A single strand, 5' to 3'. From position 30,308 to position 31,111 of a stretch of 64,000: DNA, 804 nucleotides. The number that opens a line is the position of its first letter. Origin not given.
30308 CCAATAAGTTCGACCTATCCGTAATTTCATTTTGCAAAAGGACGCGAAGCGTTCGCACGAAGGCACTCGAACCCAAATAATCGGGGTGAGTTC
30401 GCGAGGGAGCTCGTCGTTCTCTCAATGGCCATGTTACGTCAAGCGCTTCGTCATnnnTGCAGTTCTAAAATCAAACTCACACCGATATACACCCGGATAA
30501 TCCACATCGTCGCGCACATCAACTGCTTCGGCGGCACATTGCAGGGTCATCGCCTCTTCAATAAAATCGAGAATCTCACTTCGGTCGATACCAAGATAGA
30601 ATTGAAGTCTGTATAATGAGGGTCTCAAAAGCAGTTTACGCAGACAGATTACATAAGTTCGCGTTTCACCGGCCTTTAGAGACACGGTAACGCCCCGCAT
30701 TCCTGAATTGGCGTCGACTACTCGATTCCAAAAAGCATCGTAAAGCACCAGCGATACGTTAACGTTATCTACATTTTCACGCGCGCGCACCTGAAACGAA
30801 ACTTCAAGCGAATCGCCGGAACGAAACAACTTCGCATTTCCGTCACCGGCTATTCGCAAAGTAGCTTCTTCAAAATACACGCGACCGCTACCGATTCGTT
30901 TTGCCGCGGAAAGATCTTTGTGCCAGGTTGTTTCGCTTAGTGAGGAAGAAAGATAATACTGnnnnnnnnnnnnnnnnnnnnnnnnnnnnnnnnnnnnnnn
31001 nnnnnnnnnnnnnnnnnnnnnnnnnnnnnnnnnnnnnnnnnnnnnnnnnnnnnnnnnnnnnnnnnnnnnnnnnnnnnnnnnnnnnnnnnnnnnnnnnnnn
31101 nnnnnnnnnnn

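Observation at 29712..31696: Wzt with C-terminal binding domain immediately followed by a coupled methyltransferase: candidate chain-length terminator and recognition pair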

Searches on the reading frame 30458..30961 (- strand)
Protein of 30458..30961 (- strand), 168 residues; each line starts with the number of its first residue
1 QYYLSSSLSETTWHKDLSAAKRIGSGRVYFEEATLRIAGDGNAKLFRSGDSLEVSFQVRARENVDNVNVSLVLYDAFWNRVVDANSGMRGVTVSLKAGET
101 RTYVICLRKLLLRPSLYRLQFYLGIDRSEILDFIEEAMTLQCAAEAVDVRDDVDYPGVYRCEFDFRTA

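Call 27: predict_structure(alignment_id=A1)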
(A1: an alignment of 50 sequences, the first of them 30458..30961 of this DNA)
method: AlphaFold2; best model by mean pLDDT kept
length: 168 residues; sequences in the alignment: 50
mean_pLDDT: 90.1   pTM: 0.84
mean pLDDT of the five models: 90.1, 90.0, 89.4, 89.0, 88.8
residues with pLDDT >= 90: 132; 70-90: 15; 50-70: 13; < 50: 8
segments of 3 or more residues with pLDDT < 50: 1-7
pLDDT, mean of each block of 10 residues (from residue 1): 51 95 98 96 89 98 98 96 96 98 97 95 97 98 75 62 94
secondary structure, 60 per line:
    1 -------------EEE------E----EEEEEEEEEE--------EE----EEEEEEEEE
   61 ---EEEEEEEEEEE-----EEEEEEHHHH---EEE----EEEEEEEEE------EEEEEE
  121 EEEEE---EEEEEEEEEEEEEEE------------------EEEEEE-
elements in order: E14-16 E28-37 E52-60 E64-74 E80-85 H86-89 E93-95 E100-108 E115-125 E129-143 E162-167

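Call 30: fold_search(model_id=the predicted structure, library=pdb)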
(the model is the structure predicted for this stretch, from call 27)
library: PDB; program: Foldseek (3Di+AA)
matches with E <= 10: 1551; with E <= 0.001: 59
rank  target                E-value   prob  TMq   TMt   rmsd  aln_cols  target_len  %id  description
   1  5hnp_A                9.5e-09  1.00  0.65  0.68   3.4       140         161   20  The structure of the kdo-capped saccharide binding subunit of the O-12 specific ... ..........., Wzt (released 2016-03-09)
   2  5hno_A                1.1e-08  1.00  0.66  0.68   3.1       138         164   20  The structure of the kdo-capped saccharide binding subunit of the O-12 specific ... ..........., Wzt (released 2016-03-09)
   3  2r5o_A                1.4e-08  1.00  0.68  0.68   3.9       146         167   15  Crystal structure of the C-terminal domain of wzt (released 2007-12-25)
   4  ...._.                1.7e-08  1.00  0.64  0.74   2.9       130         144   23  Crystal structure of the Aquifex aeolicus Wzt Carbohydrate Binding Domain bound to 3-O-methyl-D-mannose (released 2022-09-21)
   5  5hno_C                2.1e-08  1.00  0.64  0.65   2.9       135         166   21  The structure of the kdo-capped saccharide binding subunit of the O-12 specific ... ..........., Wzt (released 2016-03-09)
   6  5hnp_B                2.6e-08  1.00  0.66  0.66   2.8       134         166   22  The structure of the kdo-capped saccharide binding subunit of the O-12 specific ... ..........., Wzt (released 2016-03-09)
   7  5hno_B                2.8e-08  1.00  0.64  0.64   3.4       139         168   20  The structure of the kdo-capped saccharide binding subunit of the O-12 specific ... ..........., Wzt (released 2016-03-09)
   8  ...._A                2.9e-08  1.00  0.63  0.29   2.6       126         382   23  CryoEM structure of the nucleotide-free and open channel A.aeolicus WzmWzt transporter (released 2022-09-21)
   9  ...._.                4.3e-08  1.00  0.64  0.28   2.6       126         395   21  CryoEM structure of the A. aeolicus WzmWzt transporter bound to the native O antigen (released 2022-09-21)
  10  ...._C                6.2e-08  1.00  0.61  0.29   3.1       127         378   24  CryoEM structure of the nucleotide-free and open channel A.aeolicus WzmWzt transporter (released 2022-09-21)
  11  7k2t_C                6.9e-08  1.00  0.60  0.28   2.6       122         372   21  Mg2+/ATP-bound structure of the full-length WzmWzt O antigen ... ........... in lipid nanodiscs (released 2021-01-13)
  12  2r5o_B                7.3e-08  1.00  0.65  0.65   4.4       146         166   16  Crystal structure of the C-terminal domain of wzt (released 2007-12-25)
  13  6o14_B                1.1e-07  1.00  0.63  0.73   2.6       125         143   22  Crystal structure of the Aquifex aeolicus Wzt Carbohydrate Binding Domain (released 2020-01-15)
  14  7k2t_A                3.3e-07  1.00  0.56  0.27   3.0       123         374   22  Mg2+/ATP-bound structure of the full-length WzmWzt O antigen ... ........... in lipid nanodiscs (released 2021-01-13)
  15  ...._A                3.7e-07  1.00  0.54  0.26   5.3       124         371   22  CryoEM structure of the A.aeolicus WzmWzt transporter bound to ATP (released 2022-09-21)
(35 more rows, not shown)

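Call 44: find_related_loci(query=A1, collection=metagenome_contigs, flank=6000)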
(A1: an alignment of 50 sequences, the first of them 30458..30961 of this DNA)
Query A1 (168 aa) in metagenome_contigs; peptide patterns used: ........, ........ (x = any residue, [..] = any of these).
600 stretches matched a pattern (row limit reached: there are more); 4 encode a relative of the query (tblastn E <= 1e-3); 4 distinct loci.
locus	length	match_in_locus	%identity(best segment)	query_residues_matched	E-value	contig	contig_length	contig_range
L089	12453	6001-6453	29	16-164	3e-19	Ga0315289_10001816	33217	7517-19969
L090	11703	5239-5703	30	9-164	6e-11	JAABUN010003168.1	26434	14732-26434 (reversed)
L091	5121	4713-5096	27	16-142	5e-7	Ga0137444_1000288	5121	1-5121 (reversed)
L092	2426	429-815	25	16-143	4e-6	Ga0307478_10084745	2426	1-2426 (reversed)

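Call 52: search_protein_families(library=pfam, proteins=[L089:6514-7212:+, L089:7212-8111:+, L089:8119-9042:+, L090:5730-7433:+, L092:938-1960:+], max_evalue=0.001)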
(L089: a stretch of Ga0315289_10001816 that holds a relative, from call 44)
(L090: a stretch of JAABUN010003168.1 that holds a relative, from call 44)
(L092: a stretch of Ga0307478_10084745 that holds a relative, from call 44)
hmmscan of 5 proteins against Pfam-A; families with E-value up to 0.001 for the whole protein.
L089:6514-7212:+ (232 aa): 2 families
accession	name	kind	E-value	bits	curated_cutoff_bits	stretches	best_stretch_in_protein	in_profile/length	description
PF05711.17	TylF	-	2.2e-22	80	23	1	31-194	74-234/264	Macrocin-O-methyltransferase (TylF)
PF13578.12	Methyltransf_24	-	1.9e-07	32.3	26.3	1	53-189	1-105/105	Methyltransferase domain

L089:7212-8111:+ (299 aa): 0 families

L089:8119-9042:+ (307 aa): 6 families
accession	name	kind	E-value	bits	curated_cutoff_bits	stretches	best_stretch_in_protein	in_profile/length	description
PF13489.12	Methyltransf_23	-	5.1e-19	69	27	1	103-198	24-123/164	Methyltransferase domain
PF08241.18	Methyltransf_11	-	7.1e-11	43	21.2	1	107-191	2-95/95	Methyltransferase domain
PF13847.12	Methyltransf_31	-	5.4e-10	39.6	27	1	104-195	6-113/145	Methyltransferase domain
PF08242.18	Methyltransf_12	-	7.1e-10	39.9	30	1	106-189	1-98/98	Methyltransferase domain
PF13649.12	Methyltransf_25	-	5.6e-07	30.6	27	1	105-187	1-97/97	Methyltransferase domain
PF05219.18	DREV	-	8.9e-07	28.7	26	1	102-193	95-188/265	DREV methyltransferase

L090:5730-7433:+ (567 aa): 10 families
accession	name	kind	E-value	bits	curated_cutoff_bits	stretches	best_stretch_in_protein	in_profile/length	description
PF00535.33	Glycos_transf_2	-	2.8e-33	115.6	23.3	1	26-204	1-163/168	Glycosyl transferase family 2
PF10111.15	Glyco_tranf_2_2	-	1.4e-14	54.7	27.3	1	35-246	12-217/276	Glycosyltransferase like family 2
PF13641.12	Glyco_tranf_2_3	-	5.7e-11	43.3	27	1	23-148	1-126/230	Glycosyltransferase like family 2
PF13489.12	Methyltransf_23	-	8.7e-09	35.8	27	1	405-500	42-138/164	Methyltransferase domain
PF08241.18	Methyltransf_11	-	1.6e-08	35.5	21.2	1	428-476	47-94/95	Methyltransferase domain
PF08242.18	Methyltransf_12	-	6.5e-07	30.4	30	1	430-475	53-98/98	Methyltransferase domain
PF13649.12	Methyltransf_25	-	1.8e-05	25.8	27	1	430-473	50-97/97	Methyltransferase domain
PF13847.12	Methyltransf_31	-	6.7e-05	23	27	1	431-478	59-110/145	Methyltransferase domain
PF13632.12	Glyco_trans_2_3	-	0.00017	21.9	27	0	110-149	2-40/198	Glycosyl transferase family group 2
PF13704.12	Glyco_tranf_2_4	-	0.00039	21.3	27.5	0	48-118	15-83/98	Glycosyl transferase family 2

L092:938-1960:+ (340 aa): 2 families
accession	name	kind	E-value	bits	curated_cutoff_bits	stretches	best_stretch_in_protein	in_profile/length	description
PF00535.33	Glycos_transf_2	-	3e-21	76.5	23.3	1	8-125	1-117/168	Glycosyl transferase family 2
PF13641.12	Glyco_tranf_2_3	-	0.0007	20.1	27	0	7-122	3-120/230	Glycosyltransferase like family 2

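Call 53: search_solved_structures(query=window:30458-30961:-, max_evalue=10, show_alignments=3)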
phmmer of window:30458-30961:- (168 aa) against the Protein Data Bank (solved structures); distinct sequences matched with E-value up to 10: 5.
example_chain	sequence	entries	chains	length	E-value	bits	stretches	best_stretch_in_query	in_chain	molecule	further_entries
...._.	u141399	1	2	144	0.0024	21.1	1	40-128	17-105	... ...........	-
6o14_A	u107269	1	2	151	0.003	20.8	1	40-128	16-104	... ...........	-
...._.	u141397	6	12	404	0.0089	19.3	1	29-127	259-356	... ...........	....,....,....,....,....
7k2t_A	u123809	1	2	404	0.0091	19.2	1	29-127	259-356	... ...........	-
5hno_A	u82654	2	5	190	0.17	15.1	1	16-102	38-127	ABC type transport system putative ATP binding protein | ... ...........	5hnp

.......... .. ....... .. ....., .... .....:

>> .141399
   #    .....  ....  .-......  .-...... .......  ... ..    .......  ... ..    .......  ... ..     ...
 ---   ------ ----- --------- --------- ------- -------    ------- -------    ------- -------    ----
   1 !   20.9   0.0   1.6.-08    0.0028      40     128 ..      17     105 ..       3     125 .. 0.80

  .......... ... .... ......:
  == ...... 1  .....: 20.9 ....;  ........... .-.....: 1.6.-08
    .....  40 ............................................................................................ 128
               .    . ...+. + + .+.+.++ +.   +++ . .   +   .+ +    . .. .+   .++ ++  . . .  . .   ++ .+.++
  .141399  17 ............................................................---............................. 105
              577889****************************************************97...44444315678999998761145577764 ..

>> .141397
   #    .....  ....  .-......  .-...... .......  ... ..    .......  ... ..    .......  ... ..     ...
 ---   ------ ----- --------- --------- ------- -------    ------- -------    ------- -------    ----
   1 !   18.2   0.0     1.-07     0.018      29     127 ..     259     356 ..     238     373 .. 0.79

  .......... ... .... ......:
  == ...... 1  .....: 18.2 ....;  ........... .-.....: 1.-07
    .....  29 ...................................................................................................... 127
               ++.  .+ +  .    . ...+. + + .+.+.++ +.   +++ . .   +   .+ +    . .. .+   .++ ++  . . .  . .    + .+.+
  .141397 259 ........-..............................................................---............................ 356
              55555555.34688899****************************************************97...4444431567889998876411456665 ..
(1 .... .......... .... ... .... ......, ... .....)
